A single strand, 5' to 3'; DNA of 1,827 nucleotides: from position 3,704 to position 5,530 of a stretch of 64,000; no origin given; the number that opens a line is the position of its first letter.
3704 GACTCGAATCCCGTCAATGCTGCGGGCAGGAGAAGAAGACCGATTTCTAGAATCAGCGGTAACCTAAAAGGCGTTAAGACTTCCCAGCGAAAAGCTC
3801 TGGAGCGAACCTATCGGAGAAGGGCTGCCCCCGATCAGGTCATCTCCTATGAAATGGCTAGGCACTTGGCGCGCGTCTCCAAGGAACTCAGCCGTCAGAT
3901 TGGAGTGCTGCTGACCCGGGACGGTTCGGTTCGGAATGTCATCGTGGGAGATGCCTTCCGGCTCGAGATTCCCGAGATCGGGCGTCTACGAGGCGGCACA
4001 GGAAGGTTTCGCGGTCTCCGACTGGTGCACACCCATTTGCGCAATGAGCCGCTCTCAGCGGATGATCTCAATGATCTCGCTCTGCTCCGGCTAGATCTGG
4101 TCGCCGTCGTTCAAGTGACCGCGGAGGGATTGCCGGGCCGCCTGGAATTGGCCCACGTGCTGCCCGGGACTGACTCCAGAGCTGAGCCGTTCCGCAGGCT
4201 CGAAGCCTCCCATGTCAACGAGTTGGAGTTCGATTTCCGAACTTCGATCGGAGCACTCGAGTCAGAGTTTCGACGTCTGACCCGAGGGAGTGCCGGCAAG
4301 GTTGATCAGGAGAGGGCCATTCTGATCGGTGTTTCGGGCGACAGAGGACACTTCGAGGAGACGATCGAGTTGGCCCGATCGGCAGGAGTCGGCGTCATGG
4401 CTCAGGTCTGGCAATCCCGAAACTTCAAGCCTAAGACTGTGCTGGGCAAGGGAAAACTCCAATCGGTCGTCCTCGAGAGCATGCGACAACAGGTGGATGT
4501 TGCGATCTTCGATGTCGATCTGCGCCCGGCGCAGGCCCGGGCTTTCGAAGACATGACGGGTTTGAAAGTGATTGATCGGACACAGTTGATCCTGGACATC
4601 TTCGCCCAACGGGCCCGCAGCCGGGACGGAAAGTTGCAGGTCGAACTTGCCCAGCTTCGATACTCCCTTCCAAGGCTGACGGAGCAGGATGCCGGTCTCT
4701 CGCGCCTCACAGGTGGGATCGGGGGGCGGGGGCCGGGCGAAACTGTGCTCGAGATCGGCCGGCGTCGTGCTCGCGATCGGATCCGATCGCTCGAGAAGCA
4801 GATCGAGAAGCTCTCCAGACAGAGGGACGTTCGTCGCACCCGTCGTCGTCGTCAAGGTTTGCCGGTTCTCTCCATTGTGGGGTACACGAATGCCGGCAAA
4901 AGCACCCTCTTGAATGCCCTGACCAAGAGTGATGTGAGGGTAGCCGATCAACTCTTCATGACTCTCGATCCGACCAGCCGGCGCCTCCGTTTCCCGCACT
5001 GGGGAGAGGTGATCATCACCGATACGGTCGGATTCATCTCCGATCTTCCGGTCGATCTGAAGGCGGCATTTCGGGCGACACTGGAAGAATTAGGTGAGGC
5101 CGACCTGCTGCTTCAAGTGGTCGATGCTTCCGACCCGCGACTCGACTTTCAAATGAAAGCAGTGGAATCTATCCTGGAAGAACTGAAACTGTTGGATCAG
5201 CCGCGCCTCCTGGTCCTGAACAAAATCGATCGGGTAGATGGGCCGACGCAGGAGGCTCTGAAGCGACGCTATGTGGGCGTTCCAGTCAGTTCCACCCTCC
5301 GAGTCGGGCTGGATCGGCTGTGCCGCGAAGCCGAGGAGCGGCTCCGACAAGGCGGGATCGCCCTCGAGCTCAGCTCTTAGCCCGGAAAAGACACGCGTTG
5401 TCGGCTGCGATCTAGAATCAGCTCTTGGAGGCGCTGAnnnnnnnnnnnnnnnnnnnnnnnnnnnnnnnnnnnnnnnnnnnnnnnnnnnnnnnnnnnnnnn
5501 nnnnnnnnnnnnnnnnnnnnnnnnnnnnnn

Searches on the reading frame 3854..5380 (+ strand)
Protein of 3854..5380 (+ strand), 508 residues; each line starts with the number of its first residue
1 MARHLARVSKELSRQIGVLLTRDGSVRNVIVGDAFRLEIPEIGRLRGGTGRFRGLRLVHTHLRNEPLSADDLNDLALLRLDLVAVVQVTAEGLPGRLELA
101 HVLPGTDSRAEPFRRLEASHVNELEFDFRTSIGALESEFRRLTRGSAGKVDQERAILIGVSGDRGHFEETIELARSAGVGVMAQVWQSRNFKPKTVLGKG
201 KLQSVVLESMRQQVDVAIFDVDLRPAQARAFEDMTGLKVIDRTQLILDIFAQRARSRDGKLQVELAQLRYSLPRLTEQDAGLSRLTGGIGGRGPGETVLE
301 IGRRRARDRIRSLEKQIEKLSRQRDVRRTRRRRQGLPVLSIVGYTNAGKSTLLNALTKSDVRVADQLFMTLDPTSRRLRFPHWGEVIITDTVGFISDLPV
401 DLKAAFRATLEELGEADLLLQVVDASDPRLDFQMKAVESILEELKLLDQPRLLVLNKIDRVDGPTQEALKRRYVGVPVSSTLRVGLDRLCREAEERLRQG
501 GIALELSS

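Call 16: find_encoding_contigs(protein=window:3854-5380:+, flank=10000, max_places=10)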
Protein window:3854-5380:+ (508 aa): 2 contigs read that carry it; 1 place shown.
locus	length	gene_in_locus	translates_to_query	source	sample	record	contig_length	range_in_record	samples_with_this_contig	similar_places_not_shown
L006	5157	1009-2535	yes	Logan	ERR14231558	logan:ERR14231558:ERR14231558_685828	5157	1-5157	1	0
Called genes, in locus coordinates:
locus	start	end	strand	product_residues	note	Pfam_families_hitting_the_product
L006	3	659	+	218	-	?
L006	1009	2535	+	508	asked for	PF13167:GTP-bdg_N, PF16360:GTP-bdg_M, PF01926:MMR_HSR1, PF02421:FeoB_N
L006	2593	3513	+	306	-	PF04909:Amidohydro_2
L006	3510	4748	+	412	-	PF04187:Cofac_haem_bdg, PF13180:PDZ_2, PF17820:PDZ_6 (weak)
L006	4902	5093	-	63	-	-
